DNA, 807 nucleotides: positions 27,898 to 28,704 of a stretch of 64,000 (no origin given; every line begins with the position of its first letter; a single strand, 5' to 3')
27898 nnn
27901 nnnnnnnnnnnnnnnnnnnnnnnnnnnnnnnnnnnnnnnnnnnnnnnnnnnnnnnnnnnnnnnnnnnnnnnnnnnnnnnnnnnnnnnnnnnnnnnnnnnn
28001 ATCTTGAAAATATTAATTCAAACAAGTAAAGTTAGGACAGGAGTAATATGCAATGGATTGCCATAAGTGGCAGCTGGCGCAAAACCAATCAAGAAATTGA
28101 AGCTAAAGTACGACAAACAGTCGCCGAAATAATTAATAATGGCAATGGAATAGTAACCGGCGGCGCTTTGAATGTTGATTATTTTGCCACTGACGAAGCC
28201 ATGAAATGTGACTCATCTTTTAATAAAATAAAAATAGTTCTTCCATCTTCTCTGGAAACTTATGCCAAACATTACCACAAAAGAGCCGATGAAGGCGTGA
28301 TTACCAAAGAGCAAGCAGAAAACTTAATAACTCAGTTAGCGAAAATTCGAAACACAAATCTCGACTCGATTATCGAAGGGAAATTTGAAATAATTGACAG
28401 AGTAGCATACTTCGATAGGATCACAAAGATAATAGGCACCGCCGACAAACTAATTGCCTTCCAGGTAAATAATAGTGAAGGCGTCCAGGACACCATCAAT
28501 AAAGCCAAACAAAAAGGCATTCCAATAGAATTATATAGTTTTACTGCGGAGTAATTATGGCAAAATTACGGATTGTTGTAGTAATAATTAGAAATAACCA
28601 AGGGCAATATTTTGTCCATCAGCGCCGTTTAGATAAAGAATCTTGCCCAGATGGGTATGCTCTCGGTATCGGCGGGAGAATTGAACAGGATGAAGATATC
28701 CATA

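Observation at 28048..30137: Tightly coupled DprA/SLOG-like - NUDIX - methyltransferase - Maf operon (nucleotide-centric four-gene module)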

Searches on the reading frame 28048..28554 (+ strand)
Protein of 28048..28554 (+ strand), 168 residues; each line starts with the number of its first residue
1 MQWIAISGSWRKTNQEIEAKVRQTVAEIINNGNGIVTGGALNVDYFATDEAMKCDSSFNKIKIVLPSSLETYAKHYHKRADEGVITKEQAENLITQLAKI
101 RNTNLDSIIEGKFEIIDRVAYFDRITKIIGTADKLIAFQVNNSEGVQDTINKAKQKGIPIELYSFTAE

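Call 4: search_protein_families(library=pfam, proteins=[window:28048-28554:+], max_evalue=0.01)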
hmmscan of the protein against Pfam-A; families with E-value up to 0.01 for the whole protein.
window:28048-28554:+ (168 aa): 3 families
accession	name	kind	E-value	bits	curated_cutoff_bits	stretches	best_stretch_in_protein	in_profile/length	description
PF02481.21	DNA_processg_A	-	0.00013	21.6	29.6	1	3-86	46-125/212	DNA recombination-mediator protein A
PF10925.13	DUF2680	-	0.0015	19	25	1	78-97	26-45/57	Protein of unknown function (DUF2680)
PF13407.12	Peripla_BP_4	-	0.0053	16.8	35.1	0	134-160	57-83/258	Periplasmic binding protein domain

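Call 5: search_protein_families(library=ncbifam, proteins=[window:28048-28554:+], max_evalue=0.01)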
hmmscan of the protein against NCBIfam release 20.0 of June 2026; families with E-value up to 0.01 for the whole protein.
window:28048-28554:+ (168 aa): 1 family
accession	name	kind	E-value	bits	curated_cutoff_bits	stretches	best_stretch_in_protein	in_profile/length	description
TIGR00732.1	dprA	equivalog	0.00015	21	191.15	1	4-80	47-119/220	DNA-processing protein DprA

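Call 6: search_protein_families(library=padloc, proteins=[window:28048-28554:+], max_evalue=0.01)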
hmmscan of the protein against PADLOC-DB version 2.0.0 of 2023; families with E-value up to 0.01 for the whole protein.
window:28048-28554:+ (168 aa): 2 families
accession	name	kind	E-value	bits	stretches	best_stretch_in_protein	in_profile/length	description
PDLC03927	PsyrA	-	1.5e-05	22.3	1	4-75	134-201/398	-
PDLC01749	Cas2b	-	0.0042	15.6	0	70-109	22-61/87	-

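Call 7: search_solved_structures(query=window:28048-28554:+, max_evalue=10, show_alignments=3)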
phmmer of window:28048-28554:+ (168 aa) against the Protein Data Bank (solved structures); distinct sequences matched with E-value up to 10: 7.
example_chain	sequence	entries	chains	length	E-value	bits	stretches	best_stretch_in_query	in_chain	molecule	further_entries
6xi1_AAA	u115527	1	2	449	0.00048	23.6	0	80-143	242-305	Flagellin hook IN motif family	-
5mll_A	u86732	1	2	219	0.29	14.6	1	5-54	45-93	DNA processing chain A (DprA)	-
4ljr_A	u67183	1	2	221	0.3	14.6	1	5-54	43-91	DNA processing chain A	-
4ljk_A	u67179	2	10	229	0.32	14.5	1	5-54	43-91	DNA processing chain A (DprA)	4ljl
2dxp_A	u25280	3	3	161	0.36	14.3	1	27-83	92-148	Sulfolobus solfataricus protein tyrosine phosphatase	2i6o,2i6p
2i6i_A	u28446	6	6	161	0.92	13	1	29-83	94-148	Sulfolobus solfataricus protein tyrosine phosphatase | protein tyrosine phosphatase | SsoPTP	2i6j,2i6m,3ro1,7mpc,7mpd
7x0p_A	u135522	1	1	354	1.1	12.8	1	118-164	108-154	CbpD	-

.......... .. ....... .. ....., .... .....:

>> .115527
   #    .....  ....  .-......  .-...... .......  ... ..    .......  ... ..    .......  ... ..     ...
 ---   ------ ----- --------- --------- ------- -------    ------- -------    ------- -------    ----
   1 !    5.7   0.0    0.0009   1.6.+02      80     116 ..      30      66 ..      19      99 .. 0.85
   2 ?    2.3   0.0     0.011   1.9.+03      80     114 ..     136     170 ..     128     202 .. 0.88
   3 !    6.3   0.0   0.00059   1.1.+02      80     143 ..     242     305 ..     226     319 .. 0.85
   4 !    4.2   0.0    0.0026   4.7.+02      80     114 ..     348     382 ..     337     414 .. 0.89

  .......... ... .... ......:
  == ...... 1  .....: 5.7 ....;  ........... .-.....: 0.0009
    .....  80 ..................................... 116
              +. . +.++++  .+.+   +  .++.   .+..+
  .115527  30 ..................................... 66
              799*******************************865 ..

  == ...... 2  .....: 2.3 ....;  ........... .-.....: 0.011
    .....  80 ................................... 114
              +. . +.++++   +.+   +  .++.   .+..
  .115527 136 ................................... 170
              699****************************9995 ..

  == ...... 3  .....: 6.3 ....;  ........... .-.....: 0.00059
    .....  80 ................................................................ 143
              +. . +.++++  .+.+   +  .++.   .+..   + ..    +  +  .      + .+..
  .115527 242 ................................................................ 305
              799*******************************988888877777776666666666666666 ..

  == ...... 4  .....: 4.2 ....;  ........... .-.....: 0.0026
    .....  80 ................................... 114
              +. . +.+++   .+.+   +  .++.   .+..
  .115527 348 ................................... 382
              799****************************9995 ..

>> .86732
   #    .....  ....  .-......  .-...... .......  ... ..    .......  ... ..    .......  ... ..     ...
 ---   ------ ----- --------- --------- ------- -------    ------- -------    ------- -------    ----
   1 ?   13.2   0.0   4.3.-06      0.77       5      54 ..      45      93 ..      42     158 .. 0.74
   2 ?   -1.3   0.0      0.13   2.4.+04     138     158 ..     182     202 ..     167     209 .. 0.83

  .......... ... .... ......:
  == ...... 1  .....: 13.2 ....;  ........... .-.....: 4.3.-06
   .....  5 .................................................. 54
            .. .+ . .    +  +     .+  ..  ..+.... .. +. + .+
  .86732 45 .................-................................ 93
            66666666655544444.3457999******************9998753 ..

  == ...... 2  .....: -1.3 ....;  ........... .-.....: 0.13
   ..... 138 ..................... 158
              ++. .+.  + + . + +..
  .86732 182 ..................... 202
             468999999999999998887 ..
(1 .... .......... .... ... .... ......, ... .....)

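Call 8: find_homologous_proteins(query=window:28048-28554:+, max_evalue=0.001)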
Query window:28048-28554:+ (168 aa): 424 proteins with E <= 0.001 among 445 candidates; the best 120 are listed.
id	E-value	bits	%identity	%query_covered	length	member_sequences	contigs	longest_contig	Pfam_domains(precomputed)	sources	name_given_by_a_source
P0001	2.6e-103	361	100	100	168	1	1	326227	-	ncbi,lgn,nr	ncbi:MAG: hypothetical protein Q7S37_02225 [bacterium]|nr:hypothetical protein [bacterium]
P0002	2.8e-67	244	68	98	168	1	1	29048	-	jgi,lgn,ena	-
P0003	3.4e-61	224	60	98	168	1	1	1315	-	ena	-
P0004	3.2e-60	221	63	99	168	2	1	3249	PF02481.22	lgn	-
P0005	7.1e-60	220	61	99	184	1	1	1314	PF02481.22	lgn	-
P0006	1.1e-58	216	58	98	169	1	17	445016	PF02481.22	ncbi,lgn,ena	-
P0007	1.5e-58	215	61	99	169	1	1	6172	PF02481.22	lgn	-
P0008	9.3e-58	213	63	99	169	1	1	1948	-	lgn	-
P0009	1.1e-57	213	58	100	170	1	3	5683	PF02481.22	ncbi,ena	-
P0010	2.3e-57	211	60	99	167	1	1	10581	-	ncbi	-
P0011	9.7e-57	209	60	99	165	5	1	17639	PF02481.22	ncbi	-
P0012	1.0e-56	209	59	100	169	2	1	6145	-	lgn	-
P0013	1.2e-56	209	59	99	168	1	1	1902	-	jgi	jgi:hypothetical protein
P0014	1.4e-56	209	59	100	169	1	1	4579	-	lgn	-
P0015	2.6e-56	208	60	99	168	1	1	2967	PF02481.22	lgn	-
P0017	3.5e-55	204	58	98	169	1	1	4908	PF02481.22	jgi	-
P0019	9.1e-55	203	58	98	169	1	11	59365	PF02481.22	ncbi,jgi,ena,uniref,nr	ncbi:hypothetical protein COV42_01835 [Candidatus Campbellbacteria bacterium CG11_big_fil_rev_8_21_1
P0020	9.5e-55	203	60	98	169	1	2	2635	PF02481.22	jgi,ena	-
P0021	1.5e-54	202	57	99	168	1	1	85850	PF02481.22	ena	-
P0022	1.9e-54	202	57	99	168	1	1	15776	PF02481.22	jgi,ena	-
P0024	2.6e-54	202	58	98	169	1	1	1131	PF02481.22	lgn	-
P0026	2.8e-54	201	54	100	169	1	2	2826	PF02481.22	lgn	-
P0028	3.8e-54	201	56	99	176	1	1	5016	PF02481.22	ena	-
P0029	3.9e-54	201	57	98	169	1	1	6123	PF02481.22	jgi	-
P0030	4.2e-54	201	57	98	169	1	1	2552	PF02481.22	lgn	-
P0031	4.3e-54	201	55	98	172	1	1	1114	PF02481.22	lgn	-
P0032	4.6e-54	201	57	98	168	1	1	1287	PF02481.22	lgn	-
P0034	7.3e-54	200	57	99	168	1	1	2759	PF02481.22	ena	-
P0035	7.3e-54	200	58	99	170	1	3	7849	PF02481.22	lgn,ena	-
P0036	7.8e-54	200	58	98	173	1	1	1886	PF02481.22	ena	-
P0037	7.8e-54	200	58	98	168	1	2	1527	PF02481.22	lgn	-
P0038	8.8e-54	200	55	100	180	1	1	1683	PF02481.22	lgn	-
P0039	1.1e-53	200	57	99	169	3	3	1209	PF02481.22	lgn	-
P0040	1.4e-53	199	56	98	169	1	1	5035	PF02481.22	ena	-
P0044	1.9e-53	199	56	99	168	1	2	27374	PF02481.22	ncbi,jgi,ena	-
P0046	3.7e-53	198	56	99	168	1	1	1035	PF02481.22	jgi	-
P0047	3.7e-53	198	57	98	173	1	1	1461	PF02481.22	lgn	-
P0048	3.8e-53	198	57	99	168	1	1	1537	PF02481.22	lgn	-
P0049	4.9e-53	197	54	100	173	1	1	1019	PF02481.22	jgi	jgi:predicted Rossmann fold nucleotide-binding protein DprA/Smf involved in DNA uptake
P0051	5.4e-53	197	56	99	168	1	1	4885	PF02481.22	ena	-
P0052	5.5e-53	197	56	98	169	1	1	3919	PF02481.22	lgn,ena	-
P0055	8.5e-53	197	53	100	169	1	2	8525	PF02481.22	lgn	-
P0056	8.7e-53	197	56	100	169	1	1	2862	PF02481.22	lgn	-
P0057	9.1e-53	197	56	99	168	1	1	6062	PF02481.22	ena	-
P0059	1.1e-52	196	54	99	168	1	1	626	PF02481.22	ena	-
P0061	1.2e-52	196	55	98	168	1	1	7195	PF02481.22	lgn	-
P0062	1.2e-52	196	57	99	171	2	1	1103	PF02481.22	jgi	-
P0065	1.4e-52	196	56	99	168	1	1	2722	PF02481.22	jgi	-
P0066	1.8e-52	196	56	99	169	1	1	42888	PF02481.22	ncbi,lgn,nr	ncbi:MAG: hypothetical protein HGA31_02120 [Candidatus Moranbacteria bacterium]|nr:hypothetical prot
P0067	2.0e-52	195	56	99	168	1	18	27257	PF02481.22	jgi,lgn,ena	-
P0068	2.2e-52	195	54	100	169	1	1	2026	PF02481.22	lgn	-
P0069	2.7e-52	195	55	99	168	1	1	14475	PF02481.22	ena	-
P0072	2.8e-52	195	56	99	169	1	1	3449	PF02481.22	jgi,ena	-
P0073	3.2e-52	195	55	100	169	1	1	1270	PF02481.22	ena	-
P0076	4.6e-52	194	56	98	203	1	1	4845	PF02481.22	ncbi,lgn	ncbi:MAG: DNA-processing protein DprA [Candidatus Thorarchaeota archaeon]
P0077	5.3e-52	194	55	99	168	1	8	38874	PF02481.22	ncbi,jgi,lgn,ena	-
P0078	5.3e-52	194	56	99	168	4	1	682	PF02481.22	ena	-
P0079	5.7e-52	194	55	99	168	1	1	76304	PF02481.22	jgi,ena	-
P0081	6.5e-52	194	55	99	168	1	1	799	PF02481.22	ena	-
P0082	7.5e-52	194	55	98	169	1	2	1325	PF02481.22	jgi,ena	-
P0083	8.4e-52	193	55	99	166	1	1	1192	PF02481.22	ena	-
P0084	8.9e-52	193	56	98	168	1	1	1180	PF02481.22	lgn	-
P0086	1.1e-51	193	55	99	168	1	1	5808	PF02481.22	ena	-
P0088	1.1e-51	193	57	98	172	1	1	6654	PF02481.22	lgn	-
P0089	1.5e-51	193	57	100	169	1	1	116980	PF02481.22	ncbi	-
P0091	1.5e-51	193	56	99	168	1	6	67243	PF02481.22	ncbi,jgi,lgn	-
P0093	1.8e-51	192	54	98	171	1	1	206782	PF02481.22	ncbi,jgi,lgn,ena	ncbi:MAG: hypothetical protein WCG91_00445 [Candidatus Shapirobacteria bacterium]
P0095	2.0e-51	192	54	100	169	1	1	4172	PF02481.22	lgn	-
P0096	2.6e-51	192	54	100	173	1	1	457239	PF02481.22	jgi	jgi:hypothetical protein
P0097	2.7e-51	192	54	98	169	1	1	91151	PF02481.22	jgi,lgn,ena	-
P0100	3.6e-51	191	53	100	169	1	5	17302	PF02481.22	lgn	-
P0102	4.4e-51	191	54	98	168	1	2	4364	PF02481.22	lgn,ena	-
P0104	4.6e-51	191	55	98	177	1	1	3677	PF02481.22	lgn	-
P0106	4.9e-51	191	54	99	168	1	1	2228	PF02481.22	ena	-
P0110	7.4e-51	190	55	100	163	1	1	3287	PF02481.22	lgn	-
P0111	7.6e-51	190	54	100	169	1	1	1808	PF02481.22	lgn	-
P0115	8.6e-51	190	57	98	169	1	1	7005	PF02481.22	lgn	-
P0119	9.5e-51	190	57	99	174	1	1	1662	PF02481.22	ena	-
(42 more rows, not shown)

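Call 11: find_related_loci(query=A1, collection=genome_contigs, flank=6000)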
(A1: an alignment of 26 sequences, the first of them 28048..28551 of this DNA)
Query A1 (168 aa) in genome_contigs; peptide patterns used: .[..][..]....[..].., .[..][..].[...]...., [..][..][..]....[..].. (x = any residue, [..] = any of these).
553 stretches matched a pattern; 171 encode a relative of the query (tblastn E <= 1e-3); the best 80 are kept; 80 distinct loci.
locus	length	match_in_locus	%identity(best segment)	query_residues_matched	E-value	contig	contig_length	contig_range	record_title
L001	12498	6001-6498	58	1-165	1e-65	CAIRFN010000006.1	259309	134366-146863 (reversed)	uncultured Candidatus Berkelbacteria bacterium isolate AM-lipid-01-D8_bin-0424 genome assembly, contig: bin-0424:06/13,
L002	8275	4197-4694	58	1-165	3e-62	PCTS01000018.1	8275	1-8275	MAG: Candidatus Campbellbacteria bacterium CG22_combo_CG10-13_8_21_14_all_43_18 CG22_scaffold_5777_c, whole genome shotg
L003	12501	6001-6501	56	1-166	7e-61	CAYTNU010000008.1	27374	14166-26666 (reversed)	MAG TPA_asm: uncultured Candidatus Saccharibacteria bacterium isolate binchicken_co243_136 genome assembly, contig: NODE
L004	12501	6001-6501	56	1-166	2e-60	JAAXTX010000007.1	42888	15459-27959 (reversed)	MAG: Candidatus Moraniibacteriota bacterium isolate W4_Combined_metabat1_121 W4_Combined_metabat1_121_NODE_154, whole ge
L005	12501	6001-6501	56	1-166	5e-60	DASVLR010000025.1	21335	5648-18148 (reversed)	MAG TPA_asm: Candidatus Paceibacterota bacterium isolate SMAG_U3079 k141_87559, whole genome shotgun sequence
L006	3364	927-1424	54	1-166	8e-60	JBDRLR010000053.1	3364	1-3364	MAG: Nanoarchaeota archaeon isolate MEGAHIT-group-1.787 k141_9887183, whole genome shotgun sequence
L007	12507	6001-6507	57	1-168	1e-59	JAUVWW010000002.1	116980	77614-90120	MAG: bacterium isolate CSMAG_1200 CSMAG_1200_k127_1015507_length_116980_cov_17.1871, whole genome shotgun sequence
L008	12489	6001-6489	55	1-168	2e-59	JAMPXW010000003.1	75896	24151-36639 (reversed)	MAG: Burkholderiales bacterium isolate R2F_R2FSRR_metabat.49 R2F_C160, whole genome shotgun sequence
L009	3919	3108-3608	56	1-166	6e-59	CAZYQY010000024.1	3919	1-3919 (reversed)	MAG TPA_asm: uncultured Candidatus Saccharibacteria bacterium isolate binchicken_co100_35 genome assembly, contig: NODE_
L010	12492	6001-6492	55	1-166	3e-58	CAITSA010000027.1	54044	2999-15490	uncultured bacterium isolate AlinenLipids_bin-4835 genome assembly, contig: bin-4835:27/31, whole genome shotgun sequenc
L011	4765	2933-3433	55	1-166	1e-58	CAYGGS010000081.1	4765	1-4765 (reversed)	MAG TPA_asm: uncultured Gammaproteobacteria bacterium isolate ERP113451_co2_34 genome assembly, contig: NODE_15164_lengt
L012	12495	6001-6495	54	1-165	2e-58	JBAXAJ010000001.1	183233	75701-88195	MAG: Candidatus Shapirobacteria bacterium isolate ELA138 MAG138_1, whole genome shotgun sequence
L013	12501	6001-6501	54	1-166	6e-58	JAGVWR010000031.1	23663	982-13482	Candidatus Pacearchaeota archaeon isolate RIFCSPLOWO2_01_FULL_32_14 rifcsplowo2_01_scaffold_12923, whole genome shotgun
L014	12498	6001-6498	54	1-165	4e-58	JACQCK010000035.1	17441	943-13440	MAG: Candidatus Roizmanbacteria bacterium isolate NC_groundwater_966_Pr1_S-0.2um_45_16 Montesol18-Sp2_coassembly_scaffol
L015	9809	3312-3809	53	1-166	7e-58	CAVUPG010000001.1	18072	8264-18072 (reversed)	MAG: uncultured Candidatus Saccharibacteria bacterium isolate MFD05684.bin.2.263 genome assembly, contig: contig_112060,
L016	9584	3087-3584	55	1-165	9e-58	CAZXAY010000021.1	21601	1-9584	MAG TPA_asm: uncultured Candidatus Saccharibacteria bacterium isolate SRP011637_co1_138 genome assembly, contig: NODE_67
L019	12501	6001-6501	53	1-166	2e-57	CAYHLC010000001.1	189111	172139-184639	MAG TPA_asm: uncultured Candidatus Saccharibacteria bacterium isolate ERP119705_co13_82 genome assembly, contig: NODE_49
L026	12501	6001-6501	56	3-168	2e-56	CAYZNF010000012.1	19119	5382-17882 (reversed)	MAG TPA_asm: uncultured Candidatus Saccharibacteria bacterium isolate binchicken_co110_377 genome assembly, contig: NODE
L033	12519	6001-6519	52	1-165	7e-56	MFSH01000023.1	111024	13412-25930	MAG: Candidatus Moranbacteria bacterium RIFOXYB1_FULL_43_19 rifoxyb1_full_scaffold_93, whole genome shotgun sequence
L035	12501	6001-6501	56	1-166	1e-55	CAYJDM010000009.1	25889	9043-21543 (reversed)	MAG TPA_asm: uncultured Candidatus Saccharibacteria bacterium isolate ERP123247_co1_51 genome assembly, contig: NODE_113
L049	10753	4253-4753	54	1-166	5e-55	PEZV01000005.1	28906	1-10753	MAG: Candidatus Berkelbacteria bacterium CG10_big_fil_rev_8_21_14_0_10_41_12 CG10_8_21_14_0.10_scaffold_1191_c, whole ge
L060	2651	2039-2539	52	3-168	3e-53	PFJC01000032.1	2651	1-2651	MAG: Candidatus Uhrbacteria bacterium CG_4_10_14_3_um_filter_41_21 CG_4_10_14_3_um_filter_scaffold_37901_c, whole genome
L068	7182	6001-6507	50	1-168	4e-52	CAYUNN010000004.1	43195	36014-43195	MAG TPA_asm: uncultured Candidatus Saccharibacteria bacterium isolate SRP067234_co1_336 genome assembly, contig: k99_165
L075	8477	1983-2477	54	3-166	1e-51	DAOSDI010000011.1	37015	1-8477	MAG TPA_asm: Candidatus Pacearchaeota archaeon isolate AMR_MDS_1835 NODE_590_length_37015_cov_23.102165, whole genome sh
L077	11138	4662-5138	50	3-160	3e-51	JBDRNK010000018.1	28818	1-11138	MAG: Candidatus Uhrbacteria bacterium isolate MEGAHIT-group-1.884 k141_10698115, whole genome shotgun sequence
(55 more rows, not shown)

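Call 17: find_encoding_contigs(protein=P0002, flank=6000, max_places=3)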
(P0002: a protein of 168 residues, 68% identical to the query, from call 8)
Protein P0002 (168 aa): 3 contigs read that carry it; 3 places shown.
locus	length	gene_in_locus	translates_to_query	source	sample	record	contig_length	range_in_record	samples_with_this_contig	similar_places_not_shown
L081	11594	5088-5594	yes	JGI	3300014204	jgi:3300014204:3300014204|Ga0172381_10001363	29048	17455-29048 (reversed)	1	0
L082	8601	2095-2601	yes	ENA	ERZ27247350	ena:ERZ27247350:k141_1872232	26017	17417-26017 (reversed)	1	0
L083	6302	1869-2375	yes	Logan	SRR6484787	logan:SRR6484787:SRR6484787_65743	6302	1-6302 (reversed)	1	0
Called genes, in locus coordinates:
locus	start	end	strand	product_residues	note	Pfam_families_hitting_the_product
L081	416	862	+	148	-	-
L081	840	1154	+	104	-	PF01035:DNA_binding_1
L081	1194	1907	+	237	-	PF03848:TehB, PF05175:MTS, PF06325:PrmA (weak), PF13489:Methyltransf_23, PF13847:Methyltransf_31, PF08241:Methyltransf_11, PF08242:Methyltransf_12, PF13649:Methyltransf_25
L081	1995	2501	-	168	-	-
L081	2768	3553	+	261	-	PF18761:Heliorhodopsin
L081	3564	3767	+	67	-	-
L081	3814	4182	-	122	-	-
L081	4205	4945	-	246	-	-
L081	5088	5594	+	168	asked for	-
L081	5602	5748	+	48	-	-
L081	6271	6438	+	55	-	PF07411:DUF1508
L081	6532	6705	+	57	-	-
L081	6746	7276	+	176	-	PF06114:Peptidase_M78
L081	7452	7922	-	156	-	-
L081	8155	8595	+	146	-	-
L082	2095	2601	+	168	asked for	-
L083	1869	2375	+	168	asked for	-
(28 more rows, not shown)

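Call 20: predict_structure(alignment_id=A1)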
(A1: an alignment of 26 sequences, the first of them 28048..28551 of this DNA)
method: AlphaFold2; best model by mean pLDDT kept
length: 168 residues; sequences in the alignment: 26
mean_pLDDT: 96.3   pTM: 0.90
mean pLDDT of the five models: 96.3, 96.0, 96.0, 95.2, 95.1
residues with pLDDT >= 90: 161; 70-90: 7; 50-70: 0; < 50: 0
segments of 3 or more residues with pLDDT < 50: none
pLDDT, mean of each block of 10 residues (from residue 1): 95 94 98 97 97 98 98 97 97 98 96 94 96 97 93 98 92
secondary structure, 60 per line:
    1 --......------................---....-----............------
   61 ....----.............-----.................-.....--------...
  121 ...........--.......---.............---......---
elements in order: E3-8 H15-30 E34-37 H43-54 E61-64 H69-81 H87-103 H118-131 E134-140 H144-156 E160-165
